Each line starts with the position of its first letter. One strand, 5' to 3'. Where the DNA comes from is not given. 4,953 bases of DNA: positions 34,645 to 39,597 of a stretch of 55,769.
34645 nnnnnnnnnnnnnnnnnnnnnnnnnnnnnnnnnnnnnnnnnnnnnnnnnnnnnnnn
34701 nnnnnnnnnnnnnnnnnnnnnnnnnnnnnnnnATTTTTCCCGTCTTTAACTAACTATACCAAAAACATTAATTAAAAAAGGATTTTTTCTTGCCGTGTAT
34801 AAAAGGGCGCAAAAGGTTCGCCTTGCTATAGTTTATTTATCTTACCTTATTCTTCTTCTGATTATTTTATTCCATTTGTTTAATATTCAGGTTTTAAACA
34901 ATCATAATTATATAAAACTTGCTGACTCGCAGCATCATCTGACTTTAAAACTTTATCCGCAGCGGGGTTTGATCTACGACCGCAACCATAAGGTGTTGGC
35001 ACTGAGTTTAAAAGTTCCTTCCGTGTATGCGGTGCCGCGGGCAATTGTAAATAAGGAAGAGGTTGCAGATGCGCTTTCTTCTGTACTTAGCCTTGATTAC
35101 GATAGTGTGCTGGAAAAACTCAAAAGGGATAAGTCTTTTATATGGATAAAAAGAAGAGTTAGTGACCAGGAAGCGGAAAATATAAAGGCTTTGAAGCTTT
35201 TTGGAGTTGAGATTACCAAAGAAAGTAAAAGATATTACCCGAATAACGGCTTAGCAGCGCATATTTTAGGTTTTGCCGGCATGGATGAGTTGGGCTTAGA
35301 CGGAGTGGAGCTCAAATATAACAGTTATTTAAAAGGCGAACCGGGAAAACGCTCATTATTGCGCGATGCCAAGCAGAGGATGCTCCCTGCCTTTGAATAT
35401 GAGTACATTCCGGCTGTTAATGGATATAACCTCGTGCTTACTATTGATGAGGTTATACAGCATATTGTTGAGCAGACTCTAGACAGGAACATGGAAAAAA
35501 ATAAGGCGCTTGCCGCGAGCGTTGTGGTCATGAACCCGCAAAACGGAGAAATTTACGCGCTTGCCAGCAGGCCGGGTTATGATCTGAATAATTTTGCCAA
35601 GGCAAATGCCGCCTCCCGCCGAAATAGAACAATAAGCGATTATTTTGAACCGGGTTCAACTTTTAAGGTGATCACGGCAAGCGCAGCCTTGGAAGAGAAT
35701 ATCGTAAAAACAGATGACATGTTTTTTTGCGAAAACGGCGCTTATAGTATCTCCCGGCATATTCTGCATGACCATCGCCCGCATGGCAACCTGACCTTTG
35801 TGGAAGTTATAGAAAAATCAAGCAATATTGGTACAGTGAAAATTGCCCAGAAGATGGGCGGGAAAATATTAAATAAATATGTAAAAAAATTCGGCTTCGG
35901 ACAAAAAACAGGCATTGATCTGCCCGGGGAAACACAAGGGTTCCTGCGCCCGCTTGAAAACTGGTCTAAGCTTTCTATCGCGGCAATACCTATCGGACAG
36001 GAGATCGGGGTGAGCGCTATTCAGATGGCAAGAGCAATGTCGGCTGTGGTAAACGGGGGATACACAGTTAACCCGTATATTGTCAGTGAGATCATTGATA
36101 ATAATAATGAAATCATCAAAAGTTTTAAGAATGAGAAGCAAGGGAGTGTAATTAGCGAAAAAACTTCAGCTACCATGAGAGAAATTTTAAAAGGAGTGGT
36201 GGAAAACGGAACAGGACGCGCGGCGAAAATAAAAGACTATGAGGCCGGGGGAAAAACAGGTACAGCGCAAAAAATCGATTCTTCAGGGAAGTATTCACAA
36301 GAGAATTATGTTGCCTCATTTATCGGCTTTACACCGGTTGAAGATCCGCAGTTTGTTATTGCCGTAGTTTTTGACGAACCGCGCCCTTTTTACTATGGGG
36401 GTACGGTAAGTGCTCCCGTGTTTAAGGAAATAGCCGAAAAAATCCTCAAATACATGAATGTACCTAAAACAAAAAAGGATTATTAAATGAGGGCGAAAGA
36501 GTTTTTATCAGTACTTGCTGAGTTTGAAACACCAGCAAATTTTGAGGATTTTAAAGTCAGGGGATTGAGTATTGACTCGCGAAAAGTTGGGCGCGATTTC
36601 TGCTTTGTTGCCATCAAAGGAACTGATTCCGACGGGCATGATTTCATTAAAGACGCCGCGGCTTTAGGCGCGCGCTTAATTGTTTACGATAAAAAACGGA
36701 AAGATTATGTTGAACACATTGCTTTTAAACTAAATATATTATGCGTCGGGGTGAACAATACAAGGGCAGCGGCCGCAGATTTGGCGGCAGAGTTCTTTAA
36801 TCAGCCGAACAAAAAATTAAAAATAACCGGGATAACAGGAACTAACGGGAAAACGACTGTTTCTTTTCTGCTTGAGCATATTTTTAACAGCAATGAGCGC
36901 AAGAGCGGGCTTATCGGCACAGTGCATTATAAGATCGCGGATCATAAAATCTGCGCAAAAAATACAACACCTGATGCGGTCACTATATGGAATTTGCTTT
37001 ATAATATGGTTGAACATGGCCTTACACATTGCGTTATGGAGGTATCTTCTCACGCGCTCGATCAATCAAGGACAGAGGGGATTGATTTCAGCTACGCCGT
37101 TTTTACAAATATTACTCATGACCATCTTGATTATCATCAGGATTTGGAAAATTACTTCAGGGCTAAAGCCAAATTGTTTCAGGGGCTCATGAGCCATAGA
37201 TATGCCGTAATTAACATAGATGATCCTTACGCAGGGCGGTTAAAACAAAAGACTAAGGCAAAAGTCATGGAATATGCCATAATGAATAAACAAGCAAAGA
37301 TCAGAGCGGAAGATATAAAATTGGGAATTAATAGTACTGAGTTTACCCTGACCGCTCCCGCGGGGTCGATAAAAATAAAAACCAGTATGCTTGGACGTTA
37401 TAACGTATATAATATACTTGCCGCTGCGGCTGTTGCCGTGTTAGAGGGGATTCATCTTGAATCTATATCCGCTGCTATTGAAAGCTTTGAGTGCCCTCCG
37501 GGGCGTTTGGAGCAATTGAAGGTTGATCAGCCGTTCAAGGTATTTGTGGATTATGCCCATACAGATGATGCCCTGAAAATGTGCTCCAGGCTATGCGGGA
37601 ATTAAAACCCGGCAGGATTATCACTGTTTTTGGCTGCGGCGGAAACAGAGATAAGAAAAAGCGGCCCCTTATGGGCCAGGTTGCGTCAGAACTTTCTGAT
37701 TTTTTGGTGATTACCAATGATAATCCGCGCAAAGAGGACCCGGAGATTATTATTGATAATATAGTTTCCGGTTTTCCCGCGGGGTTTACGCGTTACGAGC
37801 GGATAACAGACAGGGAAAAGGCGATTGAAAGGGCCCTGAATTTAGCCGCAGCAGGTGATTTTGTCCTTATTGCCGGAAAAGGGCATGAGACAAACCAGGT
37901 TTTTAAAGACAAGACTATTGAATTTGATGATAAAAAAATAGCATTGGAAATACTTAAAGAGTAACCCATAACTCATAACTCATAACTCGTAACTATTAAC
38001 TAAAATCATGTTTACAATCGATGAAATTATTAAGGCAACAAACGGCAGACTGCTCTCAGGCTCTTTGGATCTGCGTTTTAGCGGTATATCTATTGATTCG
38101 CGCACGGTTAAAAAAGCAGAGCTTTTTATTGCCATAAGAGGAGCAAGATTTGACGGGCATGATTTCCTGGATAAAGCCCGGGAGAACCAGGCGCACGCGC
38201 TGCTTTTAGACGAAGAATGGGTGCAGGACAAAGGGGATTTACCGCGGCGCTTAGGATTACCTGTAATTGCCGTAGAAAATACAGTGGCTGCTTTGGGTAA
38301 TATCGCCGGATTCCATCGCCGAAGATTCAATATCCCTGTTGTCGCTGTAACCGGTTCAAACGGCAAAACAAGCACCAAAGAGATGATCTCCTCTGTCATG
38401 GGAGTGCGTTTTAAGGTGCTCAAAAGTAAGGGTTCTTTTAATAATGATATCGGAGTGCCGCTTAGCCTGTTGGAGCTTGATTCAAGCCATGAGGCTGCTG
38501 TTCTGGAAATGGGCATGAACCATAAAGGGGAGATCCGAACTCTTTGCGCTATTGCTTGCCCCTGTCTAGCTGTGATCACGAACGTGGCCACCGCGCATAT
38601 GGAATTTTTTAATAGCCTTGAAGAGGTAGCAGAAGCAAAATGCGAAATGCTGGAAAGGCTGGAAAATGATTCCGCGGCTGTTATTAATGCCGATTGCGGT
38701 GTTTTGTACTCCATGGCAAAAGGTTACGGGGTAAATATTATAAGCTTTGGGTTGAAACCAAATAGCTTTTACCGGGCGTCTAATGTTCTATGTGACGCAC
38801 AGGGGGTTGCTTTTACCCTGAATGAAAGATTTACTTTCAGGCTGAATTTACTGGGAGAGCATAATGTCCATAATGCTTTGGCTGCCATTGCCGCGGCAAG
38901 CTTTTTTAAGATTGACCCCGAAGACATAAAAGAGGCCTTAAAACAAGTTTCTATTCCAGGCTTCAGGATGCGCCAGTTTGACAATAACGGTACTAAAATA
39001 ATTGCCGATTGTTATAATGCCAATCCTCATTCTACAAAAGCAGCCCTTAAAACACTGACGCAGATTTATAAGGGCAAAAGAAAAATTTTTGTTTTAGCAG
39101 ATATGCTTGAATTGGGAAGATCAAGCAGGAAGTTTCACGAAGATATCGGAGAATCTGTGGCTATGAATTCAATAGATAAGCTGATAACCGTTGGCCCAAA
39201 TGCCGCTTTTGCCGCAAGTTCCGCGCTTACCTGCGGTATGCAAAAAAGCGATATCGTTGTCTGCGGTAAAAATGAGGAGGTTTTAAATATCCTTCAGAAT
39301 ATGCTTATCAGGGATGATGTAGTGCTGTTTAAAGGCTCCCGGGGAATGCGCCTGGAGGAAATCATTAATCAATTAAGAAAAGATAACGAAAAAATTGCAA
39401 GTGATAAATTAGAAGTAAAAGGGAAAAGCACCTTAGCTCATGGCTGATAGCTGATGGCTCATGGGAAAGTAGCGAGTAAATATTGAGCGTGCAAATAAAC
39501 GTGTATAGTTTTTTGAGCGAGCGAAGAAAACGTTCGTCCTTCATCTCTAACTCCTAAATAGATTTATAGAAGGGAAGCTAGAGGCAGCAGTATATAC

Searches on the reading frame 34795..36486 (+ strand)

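Call 12: search_protein_families(library=pfam, proteins=[window:34795-36486:+], max_evalue=0.001)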
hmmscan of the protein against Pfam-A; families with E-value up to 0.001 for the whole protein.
window:34795-36486:+ (563 aa): 3 families
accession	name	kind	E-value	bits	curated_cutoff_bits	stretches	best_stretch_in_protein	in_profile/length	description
PF00905.27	Transpeptidase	-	1.3e-84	284.4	22.1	1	242-547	2-298/299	Penicillin binding protein transpeptidase domain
PF03717.20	PBP_dimer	-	7.2e-24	85.6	24.4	1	53-197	2-176/180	Penicillin-binding Protein dimerisation domain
PF21922.1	PBP_dimer_2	-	0.00078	20.1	27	0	145-185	24-63/83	Penicillin binding protein A dimerisation domain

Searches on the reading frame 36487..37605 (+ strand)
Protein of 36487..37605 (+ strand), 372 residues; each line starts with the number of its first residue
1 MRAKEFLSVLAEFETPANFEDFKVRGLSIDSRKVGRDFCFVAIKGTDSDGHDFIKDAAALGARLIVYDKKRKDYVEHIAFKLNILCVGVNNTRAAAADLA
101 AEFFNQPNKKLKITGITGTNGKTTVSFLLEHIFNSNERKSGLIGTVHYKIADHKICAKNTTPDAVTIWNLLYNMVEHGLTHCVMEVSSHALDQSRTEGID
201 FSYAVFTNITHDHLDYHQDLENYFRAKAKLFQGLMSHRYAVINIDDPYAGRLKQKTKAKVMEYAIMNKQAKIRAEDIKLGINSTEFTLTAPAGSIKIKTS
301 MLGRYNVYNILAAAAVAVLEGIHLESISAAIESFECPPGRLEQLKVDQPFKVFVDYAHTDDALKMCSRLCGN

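Call 12: search_protein_families(library=pfam, proteins=[window:36487-37605:+], max_evalue=0.001)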
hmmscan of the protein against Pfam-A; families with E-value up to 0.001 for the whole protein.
window:36487-37605:+ (372 aa): 2 families
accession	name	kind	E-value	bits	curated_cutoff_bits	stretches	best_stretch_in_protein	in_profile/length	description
PF08245.18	Mur_ligase_M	-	6e-59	199.8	24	1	116-317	1-200/200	Mur ligase middle domain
PF01225.30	Mur_ligase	-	1.3e-09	38.8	21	1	24-102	2-93/95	Mur ligase family, catalytic domain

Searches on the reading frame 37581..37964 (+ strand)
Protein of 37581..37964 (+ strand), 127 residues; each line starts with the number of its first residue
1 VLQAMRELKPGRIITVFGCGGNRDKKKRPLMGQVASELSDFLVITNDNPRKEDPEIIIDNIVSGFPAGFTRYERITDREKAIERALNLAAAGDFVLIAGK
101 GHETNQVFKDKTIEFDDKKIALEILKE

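Call 72: search_protein_families(library=pfam, proteins=[window:37581-37964:+], max_evalue=0.0001)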
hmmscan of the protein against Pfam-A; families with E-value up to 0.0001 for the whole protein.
window:37581-37964:+ (127 aa): 1 family
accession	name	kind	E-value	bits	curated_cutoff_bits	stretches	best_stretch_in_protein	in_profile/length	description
PF02875.26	Mur_ligase_C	-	9.2e-26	91.6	28.4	1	2-101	29-127/127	Mur ligase, glutamate ligase domain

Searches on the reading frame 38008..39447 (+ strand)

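Call 12: search_protein_families(library=pfam, proteins=[window:38008-39447:+], max_evalue=0.001)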
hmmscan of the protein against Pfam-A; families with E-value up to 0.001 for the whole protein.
window:38008-39447:+ (479 aa): 3 families
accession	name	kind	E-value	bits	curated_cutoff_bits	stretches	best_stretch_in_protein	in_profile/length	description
PF08245.18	Mur_ligase_M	-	9.1e-49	166.6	24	1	114-297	1-200/200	Mur ligase middle domain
PF02875.26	Mur_ligase_C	-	3.2e-23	83.4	28.4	1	320-445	2-127/127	Mur ligase, glutamate ligase domain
PF01225.30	Mur_ligase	-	2.1e-10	41.2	21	1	24-101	2-92/95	Mur ligase family, catalytic domain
